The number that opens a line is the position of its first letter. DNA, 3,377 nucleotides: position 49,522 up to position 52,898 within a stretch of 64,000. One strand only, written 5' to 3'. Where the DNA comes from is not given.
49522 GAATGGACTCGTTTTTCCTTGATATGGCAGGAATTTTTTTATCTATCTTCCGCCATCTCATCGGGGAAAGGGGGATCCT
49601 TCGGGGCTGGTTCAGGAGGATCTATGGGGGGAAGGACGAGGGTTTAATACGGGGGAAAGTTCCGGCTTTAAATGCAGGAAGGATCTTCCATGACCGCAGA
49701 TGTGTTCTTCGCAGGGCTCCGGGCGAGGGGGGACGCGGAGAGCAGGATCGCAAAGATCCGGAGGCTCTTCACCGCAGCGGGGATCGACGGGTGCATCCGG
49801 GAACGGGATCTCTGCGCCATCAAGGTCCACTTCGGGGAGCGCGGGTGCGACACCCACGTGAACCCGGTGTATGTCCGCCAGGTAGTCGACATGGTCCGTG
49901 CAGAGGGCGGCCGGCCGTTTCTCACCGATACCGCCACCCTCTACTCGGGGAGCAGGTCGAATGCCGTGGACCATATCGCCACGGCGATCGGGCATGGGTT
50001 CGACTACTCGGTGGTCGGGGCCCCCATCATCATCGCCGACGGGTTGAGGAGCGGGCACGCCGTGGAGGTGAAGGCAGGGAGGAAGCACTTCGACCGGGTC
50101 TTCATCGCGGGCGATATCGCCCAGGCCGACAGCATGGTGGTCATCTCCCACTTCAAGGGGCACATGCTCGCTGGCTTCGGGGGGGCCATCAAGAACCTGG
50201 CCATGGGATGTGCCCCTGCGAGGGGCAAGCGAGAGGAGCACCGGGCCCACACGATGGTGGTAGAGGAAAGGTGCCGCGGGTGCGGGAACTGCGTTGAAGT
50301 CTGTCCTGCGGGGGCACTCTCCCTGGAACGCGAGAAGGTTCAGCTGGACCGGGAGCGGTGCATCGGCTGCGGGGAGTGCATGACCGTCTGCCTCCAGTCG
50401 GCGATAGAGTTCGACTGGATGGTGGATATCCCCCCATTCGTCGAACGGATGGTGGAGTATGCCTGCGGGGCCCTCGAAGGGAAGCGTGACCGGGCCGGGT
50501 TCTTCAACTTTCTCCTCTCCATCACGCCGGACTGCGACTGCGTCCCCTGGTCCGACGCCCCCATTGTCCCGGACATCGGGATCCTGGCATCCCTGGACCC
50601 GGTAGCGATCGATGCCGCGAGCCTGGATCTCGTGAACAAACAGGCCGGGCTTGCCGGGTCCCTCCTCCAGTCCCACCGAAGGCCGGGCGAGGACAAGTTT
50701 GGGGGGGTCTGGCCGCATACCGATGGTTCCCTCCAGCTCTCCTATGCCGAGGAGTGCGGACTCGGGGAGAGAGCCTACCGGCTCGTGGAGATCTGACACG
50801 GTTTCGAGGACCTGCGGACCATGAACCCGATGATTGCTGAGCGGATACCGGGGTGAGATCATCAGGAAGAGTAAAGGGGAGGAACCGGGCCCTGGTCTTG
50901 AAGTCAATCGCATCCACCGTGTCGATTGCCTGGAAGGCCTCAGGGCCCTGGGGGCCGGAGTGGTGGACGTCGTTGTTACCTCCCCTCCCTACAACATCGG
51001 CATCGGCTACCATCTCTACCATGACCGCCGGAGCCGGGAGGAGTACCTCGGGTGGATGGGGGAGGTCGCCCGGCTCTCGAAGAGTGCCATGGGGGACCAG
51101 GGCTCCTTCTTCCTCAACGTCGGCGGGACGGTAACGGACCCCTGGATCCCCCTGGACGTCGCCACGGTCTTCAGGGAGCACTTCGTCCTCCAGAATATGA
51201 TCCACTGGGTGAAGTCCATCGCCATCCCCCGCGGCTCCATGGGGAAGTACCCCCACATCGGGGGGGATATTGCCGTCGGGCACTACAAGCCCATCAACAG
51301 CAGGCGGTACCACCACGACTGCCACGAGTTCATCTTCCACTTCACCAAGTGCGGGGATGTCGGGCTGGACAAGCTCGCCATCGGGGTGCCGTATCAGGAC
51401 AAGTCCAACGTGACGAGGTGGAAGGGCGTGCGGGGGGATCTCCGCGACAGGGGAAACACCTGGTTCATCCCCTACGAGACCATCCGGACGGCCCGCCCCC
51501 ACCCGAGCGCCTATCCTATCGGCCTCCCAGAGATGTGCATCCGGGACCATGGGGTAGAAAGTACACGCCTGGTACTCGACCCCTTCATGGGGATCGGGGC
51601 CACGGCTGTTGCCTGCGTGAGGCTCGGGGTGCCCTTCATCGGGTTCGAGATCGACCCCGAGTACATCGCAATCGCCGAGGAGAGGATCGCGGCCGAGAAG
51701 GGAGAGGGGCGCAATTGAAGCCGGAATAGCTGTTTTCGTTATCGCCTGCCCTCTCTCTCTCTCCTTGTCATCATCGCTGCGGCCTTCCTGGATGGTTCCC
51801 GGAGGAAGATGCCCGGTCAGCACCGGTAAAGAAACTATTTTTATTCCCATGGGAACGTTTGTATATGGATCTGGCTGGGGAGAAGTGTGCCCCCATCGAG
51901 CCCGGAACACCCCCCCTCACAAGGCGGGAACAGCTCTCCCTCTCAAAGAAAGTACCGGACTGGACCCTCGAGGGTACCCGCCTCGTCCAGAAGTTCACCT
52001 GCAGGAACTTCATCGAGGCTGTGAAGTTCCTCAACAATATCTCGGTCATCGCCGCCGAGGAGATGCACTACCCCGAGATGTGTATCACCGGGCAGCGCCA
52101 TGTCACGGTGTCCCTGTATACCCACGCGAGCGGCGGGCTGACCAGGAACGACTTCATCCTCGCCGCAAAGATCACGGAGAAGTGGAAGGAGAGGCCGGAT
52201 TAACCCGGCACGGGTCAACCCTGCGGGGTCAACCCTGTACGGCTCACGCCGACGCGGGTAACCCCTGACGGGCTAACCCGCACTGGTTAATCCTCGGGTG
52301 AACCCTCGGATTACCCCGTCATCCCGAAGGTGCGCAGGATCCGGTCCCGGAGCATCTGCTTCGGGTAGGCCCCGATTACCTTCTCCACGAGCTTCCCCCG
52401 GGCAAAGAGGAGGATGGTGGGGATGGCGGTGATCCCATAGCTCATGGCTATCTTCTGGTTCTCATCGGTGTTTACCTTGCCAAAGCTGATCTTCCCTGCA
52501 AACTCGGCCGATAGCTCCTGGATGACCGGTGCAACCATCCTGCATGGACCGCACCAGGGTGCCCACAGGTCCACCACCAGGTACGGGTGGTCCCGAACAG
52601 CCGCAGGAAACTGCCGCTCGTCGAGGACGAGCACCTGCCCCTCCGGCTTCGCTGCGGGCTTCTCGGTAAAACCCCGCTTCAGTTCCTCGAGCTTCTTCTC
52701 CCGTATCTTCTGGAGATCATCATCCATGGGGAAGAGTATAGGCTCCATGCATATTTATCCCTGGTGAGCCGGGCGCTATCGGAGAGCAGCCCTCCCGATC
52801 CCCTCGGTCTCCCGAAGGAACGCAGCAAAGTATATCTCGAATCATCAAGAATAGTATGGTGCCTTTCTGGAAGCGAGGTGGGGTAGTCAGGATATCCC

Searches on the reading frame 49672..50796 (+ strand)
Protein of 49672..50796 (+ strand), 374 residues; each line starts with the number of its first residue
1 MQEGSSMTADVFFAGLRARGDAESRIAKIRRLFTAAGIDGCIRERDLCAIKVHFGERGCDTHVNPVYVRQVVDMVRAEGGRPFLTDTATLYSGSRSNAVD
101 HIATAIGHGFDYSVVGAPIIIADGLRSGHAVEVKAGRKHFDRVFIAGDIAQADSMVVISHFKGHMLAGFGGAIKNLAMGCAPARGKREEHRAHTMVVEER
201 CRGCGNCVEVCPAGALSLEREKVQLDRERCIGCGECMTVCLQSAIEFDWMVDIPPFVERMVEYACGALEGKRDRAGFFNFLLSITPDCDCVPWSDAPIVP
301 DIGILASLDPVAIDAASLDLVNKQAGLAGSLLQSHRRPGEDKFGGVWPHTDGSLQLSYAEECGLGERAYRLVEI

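Call 8: search_protein_families(library=pfam, proteins=[window:49672-50796:+])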
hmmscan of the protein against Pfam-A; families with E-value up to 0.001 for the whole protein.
window:49672-50796:+ (374 aa): 15 families
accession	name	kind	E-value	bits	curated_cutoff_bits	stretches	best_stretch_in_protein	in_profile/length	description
PF04015.17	DUF362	-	3.4e-51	174.6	24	1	49-319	2-200/200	Domain of unknown function (DUF362)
PF00037.32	Fer4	-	8.1e-14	51.2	21.1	2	196-216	3-23/24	4Fe-4S binding domain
PF12838.12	Fer4_7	-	5.7e-13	49.5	27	2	200-242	1-50/52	4Fe-4S dicluster domain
PF12837.12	Fer4_6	-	9.6e-12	44.7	25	2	197-216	5-24/24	4Fe-4S binding domain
PF12797.12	Fer4_2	-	2.5e-10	40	24.5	2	193-213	2-22/22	4Fe-4S binding domain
PF13237.11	Fer4_10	-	3.7e-10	40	25.5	1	197-240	5-52/53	4Fe-4S dicluster domain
PF13187.11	Fer4_9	-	5.9e-10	39.5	27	2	200-245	1-52/52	4Fe-4S dicluster domain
PF14697.11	Fer4_21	-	1.1e-09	38.7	35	1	190-216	30-57/59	4Fe-4S dicluster domain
PF25160.1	LdpA_Fe-S-bd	-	1.9e-08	34.4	27.6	2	207-246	9-44/49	LdpA Fe-S cluster-binding domain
PF12800.12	Fer4_4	-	7.9e-07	29.3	24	0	199-214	2-17/17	4Fe-4S binding domain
PF13484.11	Fer4_16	-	8.3e-07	30.1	30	1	200-230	1-29/66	4Fe-4S double cluster binding domain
PF13183.11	Fer4_8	-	2.2e-05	25.3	27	0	198-214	51-67/68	4Fe-4S dicluster domain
PF13459.11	Fer4_15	-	0.00019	22.5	22.4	0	223-247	1-24/66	4Fe-4S single cluster domain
PF13746.11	Fer4_18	-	0.00037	21.1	27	1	191-242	51-97/114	4Fe-4S dicluster domain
PF12798.12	Fer4_3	-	0.00042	21.4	27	0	201-215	1-15/15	4Fe-4S binding domain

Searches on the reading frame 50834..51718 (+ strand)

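Call 8: search_protein_families(library=pfam, proteins=[window:50834-51718:+])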
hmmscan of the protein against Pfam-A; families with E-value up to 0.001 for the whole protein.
window:50834-51718:+ (294 aa): 1 family
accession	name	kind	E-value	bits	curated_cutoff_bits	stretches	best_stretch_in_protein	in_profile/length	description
PF01555.25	N6_N4_Mtase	-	8.4e-38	131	26.7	1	44-283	1-221/221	DNA methylase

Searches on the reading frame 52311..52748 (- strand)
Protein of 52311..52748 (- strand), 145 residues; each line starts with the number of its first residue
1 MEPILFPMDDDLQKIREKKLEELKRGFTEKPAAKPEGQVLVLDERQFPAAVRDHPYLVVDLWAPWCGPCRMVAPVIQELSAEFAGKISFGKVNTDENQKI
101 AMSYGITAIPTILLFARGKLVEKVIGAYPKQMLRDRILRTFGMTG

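Call 8: search_protein_families(library=pfam, proteins=[window:52311-52748:-])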
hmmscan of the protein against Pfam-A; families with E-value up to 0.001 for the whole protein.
window:52311-52748:- (145 aa): 6 families
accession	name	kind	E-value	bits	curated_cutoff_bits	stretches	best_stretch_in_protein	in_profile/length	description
PF00085.26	Thioredoxin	-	5.4e-28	97.4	23.5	1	39-137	2-101/103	Thioredoxin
PF14595.12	Thioredoxin_9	-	5.1e-07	30.1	25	1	55-132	42-121/129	Thioredoxin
PF13098.12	Thioredoxin_2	-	1.2e-06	29.3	27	1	53-135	4-102/104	Thioredoxin-like domain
PF13905.12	Thioredoxin_8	-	8.9e-06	26.4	27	0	56-84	3-31/94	Thioredoxin-like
PF07449.17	HyaE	-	0.00014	22.3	22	1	72-127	46-102/108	Hydrogenase-1 expression protein HyaE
PF04756.19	OST3_OST6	-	0.00034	20.6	27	1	66-117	46-104/294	OST3 / OST6 family, transporter family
